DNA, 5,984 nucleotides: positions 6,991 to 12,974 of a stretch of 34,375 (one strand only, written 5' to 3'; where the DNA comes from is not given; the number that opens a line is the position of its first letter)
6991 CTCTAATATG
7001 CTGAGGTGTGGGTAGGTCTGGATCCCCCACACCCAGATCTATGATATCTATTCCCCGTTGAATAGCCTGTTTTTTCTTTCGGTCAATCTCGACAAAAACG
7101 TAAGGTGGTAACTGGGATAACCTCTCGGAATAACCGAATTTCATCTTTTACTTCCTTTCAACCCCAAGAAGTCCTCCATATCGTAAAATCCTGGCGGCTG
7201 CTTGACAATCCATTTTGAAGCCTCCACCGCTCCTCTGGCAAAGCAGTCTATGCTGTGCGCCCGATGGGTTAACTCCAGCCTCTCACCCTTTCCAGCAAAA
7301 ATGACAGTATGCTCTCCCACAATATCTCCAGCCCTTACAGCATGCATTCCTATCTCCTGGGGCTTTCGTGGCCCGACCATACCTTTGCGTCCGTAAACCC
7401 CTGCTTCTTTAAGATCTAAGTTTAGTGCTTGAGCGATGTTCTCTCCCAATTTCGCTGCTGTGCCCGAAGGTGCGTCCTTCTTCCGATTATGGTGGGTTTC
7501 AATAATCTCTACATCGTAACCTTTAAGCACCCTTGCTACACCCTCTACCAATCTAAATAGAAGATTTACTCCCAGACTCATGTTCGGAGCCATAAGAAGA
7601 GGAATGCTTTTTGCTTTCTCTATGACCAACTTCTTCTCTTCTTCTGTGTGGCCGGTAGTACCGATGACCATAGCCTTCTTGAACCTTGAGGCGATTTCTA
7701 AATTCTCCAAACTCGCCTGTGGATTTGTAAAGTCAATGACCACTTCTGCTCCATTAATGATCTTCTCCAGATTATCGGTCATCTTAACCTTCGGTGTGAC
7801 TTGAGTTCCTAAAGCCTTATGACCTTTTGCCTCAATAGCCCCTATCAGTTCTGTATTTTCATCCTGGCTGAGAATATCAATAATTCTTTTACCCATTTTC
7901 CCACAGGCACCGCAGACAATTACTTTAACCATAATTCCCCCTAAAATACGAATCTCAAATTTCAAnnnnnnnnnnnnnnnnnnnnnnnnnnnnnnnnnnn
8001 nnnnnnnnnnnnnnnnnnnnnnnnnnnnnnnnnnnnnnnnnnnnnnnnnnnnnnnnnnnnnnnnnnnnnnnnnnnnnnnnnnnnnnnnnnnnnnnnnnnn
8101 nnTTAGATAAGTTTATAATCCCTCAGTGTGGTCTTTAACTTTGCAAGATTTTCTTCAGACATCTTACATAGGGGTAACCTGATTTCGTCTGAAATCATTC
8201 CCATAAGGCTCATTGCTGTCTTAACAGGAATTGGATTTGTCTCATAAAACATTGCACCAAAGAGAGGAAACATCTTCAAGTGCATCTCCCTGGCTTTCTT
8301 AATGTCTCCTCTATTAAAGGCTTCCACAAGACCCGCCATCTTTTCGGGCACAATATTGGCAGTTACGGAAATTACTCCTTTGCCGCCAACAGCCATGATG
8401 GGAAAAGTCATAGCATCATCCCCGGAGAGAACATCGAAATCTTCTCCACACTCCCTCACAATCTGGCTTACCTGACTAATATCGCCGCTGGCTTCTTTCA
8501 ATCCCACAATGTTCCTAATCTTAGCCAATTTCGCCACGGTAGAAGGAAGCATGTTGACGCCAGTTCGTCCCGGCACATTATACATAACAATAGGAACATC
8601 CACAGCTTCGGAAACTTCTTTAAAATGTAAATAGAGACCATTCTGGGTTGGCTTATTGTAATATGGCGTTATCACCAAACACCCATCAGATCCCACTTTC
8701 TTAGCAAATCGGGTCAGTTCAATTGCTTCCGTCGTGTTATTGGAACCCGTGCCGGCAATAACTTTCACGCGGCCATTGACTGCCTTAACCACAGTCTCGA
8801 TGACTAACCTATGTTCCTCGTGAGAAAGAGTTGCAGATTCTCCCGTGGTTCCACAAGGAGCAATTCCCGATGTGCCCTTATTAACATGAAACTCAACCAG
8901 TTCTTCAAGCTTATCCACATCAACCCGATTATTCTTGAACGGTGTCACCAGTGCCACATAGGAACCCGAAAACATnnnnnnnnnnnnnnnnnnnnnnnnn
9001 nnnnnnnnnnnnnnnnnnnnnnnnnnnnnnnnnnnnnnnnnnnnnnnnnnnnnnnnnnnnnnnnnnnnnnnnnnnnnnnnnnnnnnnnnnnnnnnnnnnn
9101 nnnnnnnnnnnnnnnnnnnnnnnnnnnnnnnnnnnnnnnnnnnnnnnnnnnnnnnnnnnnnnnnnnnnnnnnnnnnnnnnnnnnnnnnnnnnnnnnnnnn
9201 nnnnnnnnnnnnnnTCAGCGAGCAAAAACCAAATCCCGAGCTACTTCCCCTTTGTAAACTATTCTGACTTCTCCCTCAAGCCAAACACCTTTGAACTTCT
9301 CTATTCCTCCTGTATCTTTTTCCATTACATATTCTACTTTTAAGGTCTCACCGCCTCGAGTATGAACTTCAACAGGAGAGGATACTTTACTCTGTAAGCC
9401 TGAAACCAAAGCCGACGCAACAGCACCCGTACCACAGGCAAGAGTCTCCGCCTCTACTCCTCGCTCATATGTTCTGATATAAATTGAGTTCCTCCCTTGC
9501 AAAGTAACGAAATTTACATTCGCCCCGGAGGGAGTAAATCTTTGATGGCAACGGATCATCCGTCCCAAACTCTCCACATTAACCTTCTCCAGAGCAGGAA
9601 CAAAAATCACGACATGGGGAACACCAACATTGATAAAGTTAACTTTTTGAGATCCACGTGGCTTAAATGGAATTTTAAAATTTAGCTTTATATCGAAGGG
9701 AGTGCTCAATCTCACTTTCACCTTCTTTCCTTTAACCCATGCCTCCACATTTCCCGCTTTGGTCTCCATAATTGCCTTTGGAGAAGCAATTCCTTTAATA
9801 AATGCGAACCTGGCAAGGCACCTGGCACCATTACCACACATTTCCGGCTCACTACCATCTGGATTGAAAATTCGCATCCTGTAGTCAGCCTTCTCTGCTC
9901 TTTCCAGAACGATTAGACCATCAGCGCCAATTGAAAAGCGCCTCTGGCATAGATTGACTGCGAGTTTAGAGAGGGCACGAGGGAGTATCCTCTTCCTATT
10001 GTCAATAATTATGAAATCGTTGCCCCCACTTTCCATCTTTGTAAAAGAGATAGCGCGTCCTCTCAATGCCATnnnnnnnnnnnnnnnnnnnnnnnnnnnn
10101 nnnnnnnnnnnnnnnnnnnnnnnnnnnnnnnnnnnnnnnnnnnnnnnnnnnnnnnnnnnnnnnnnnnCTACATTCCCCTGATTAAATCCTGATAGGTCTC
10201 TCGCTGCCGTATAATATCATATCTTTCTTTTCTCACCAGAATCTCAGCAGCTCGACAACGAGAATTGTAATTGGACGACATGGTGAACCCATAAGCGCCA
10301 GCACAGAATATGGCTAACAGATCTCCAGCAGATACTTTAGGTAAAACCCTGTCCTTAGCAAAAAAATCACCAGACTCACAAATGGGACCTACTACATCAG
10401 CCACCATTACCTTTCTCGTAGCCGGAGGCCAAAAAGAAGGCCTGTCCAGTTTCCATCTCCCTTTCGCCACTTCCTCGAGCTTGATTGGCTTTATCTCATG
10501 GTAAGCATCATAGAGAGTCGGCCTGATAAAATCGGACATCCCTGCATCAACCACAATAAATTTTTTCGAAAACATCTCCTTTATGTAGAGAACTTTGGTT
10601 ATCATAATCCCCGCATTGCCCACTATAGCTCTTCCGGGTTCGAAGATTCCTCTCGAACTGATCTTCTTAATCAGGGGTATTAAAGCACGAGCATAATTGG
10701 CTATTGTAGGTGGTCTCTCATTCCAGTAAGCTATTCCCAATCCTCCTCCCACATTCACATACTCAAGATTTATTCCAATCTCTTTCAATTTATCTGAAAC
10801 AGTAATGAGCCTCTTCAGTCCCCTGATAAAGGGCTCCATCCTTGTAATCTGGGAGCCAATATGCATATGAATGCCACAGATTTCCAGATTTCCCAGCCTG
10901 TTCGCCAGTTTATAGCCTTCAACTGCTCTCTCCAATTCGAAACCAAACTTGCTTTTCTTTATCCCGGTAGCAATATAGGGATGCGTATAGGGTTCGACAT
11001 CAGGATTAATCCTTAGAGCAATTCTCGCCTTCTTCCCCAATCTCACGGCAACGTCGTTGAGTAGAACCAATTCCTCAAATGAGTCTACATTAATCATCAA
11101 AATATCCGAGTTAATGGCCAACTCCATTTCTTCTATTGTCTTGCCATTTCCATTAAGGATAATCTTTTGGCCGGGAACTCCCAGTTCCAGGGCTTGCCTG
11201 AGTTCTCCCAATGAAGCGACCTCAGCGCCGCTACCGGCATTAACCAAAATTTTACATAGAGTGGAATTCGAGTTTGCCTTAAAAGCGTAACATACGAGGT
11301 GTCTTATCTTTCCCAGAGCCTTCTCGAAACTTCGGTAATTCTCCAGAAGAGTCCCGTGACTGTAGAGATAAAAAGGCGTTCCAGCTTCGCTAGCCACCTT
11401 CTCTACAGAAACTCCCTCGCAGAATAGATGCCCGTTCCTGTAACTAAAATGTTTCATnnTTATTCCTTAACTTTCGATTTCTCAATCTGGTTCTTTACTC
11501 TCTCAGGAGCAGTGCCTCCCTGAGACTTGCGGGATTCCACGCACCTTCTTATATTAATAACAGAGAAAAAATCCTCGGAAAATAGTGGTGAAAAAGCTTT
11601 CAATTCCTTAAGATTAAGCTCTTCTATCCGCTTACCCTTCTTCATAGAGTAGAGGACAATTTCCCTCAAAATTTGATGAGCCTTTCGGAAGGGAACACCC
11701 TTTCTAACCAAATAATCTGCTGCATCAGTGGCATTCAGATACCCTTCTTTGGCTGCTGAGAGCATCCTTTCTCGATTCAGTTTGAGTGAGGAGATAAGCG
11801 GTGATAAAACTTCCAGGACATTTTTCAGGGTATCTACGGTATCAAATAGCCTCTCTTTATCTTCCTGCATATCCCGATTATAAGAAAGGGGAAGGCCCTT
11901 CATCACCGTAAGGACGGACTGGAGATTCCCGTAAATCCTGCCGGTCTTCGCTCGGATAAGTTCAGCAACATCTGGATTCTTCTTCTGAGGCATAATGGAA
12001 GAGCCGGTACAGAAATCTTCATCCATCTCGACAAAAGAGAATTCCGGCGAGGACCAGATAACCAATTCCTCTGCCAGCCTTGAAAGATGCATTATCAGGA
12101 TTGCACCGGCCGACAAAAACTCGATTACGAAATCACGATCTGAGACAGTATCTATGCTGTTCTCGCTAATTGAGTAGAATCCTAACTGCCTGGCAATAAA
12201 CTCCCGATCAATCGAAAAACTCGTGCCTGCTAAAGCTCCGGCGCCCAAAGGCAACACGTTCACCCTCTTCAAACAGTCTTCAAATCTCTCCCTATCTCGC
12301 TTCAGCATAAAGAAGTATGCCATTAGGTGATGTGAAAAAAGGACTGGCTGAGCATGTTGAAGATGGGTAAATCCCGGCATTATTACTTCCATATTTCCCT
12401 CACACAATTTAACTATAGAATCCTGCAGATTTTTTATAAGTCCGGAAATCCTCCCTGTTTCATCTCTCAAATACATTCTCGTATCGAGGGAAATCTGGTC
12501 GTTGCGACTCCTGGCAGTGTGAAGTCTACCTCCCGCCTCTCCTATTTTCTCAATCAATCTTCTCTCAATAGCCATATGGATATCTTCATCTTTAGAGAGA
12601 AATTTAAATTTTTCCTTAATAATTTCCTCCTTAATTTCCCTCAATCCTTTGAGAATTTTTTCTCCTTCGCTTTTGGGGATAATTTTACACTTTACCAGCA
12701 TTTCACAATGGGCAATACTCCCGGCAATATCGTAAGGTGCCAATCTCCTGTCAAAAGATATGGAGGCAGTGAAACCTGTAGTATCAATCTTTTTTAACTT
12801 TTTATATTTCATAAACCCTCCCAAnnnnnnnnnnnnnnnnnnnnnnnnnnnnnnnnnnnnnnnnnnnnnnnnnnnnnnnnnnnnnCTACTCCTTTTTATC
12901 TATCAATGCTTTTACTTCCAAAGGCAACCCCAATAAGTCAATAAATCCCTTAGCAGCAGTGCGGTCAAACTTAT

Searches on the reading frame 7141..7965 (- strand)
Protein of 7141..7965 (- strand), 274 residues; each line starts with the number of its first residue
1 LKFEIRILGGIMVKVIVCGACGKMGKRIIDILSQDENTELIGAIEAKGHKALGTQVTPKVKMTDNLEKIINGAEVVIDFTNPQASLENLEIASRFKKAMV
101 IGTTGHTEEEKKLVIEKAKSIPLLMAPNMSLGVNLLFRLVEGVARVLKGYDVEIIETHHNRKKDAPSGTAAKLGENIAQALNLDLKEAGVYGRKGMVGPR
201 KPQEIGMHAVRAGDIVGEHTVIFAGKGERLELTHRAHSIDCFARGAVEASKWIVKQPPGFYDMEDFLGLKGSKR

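Call 69: search_protein_families(library=pfam, proteins=[window:7141-7965:-], max_evalue=0.001)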
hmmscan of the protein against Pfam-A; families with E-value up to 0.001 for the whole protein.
window:7141-7965:- (274 aa): 2 families
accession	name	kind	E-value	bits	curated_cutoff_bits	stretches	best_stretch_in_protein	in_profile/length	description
PF05173.19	DapB_C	-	3e-48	163.3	27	1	132-267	1-121/121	Dihydrodipicolinate reductase, C-terminus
PF01113.26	DapB_N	-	6.8e-33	113.8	25.6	1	13-129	1-124/124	Dihydrodipicolinate reductase, N-terminus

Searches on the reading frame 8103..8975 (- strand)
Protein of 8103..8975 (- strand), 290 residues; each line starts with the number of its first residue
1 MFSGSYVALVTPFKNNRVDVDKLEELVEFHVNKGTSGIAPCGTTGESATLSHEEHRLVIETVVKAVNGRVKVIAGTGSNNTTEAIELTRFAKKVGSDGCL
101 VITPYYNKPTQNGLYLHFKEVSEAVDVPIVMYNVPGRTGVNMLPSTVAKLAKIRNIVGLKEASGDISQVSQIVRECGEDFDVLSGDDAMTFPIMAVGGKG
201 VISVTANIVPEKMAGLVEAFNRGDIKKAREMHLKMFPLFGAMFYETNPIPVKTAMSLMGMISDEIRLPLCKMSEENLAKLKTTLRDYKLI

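Call 69: search_protein_families(library=pfam, proteins=[window:8103-8975:-], max_evalue=0.001)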
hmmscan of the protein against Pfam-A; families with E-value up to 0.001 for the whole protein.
window:8103-8975:- (290 aa): 1 family
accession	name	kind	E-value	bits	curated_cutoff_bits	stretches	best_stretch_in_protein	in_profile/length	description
PF00701.28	DHDPS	-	7.2e-104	347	22.1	1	2-285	2-287/289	Dihydrodipicolinate synthetase family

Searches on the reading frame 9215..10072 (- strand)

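Call 69: search_protein_families(library=pfam, proteins=[window:9215-10072:-], max_evalue=0.001)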
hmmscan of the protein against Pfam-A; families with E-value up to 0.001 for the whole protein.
window:9215-10072:- (285 aa): 1 family
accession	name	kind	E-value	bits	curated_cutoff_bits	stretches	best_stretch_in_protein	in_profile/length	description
PF01678.24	DAP_epimerase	-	1.4e-47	161.1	34.7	2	10-119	1-110/121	Diaminopimelate epimerase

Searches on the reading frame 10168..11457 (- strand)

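Call 69: search_protein_families(library=pfam, proteins=[window:10168-11457:-], max_evalue=0.001)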
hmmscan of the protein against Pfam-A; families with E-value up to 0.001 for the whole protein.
window:10168-11457:- (429 aa): 3 families
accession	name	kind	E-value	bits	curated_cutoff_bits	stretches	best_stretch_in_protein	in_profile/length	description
PF02784.22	Orn_Arg_deC_N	-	7.7e-61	206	23.4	1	36-279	3-246/247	Pyridoxal-dependent decarboxylase, pyridoxal binding domain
PF00278.28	Orn_DAP_Arg_deC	-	1.1e-26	93.3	23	1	29-387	1-95/95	Pyridoxal-dependent decarboxylase, C-terminal sheet domain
PF01168.26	Ala_racemase_N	-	1.7e-09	38.2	24.1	1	37-245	6-202/220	Alanine racemase, N-terminal domain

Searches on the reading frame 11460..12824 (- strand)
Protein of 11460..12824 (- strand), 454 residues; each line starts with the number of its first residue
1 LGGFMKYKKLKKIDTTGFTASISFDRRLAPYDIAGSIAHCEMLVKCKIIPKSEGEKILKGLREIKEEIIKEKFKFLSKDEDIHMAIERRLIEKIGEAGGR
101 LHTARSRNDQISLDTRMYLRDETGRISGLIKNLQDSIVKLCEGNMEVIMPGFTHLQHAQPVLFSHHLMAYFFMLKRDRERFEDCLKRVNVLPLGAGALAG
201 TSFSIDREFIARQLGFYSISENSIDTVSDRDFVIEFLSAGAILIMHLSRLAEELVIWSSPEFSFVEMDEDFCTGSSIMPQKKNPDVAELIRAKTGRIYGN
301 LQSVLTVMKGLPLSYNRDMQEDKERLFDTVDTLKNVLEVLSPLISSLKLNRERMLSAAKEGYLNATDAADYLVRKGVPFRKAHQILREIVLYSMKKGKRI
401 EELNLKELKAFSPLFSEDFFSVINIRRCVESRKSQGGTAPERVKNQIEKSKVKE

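Call 16: search_protein_families(library=pfam, proteins=[window:11460-12824:-], max_evalue=0.01)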
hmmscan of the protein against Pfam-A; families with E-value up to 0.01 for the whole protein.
window:11460-12824:- (454 aa): 2 families
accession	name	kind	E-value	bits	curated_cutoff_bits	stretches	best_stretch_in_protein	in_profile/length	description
PF00206.25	Lyase_1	-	3.2e-71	240.7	27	1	18-299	14-312/312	Lyase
PF14698.11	ASL_C2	-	4.2e-25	88.4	27.3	1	362-430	1-69/69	Argininosuccinate lyase C-terminal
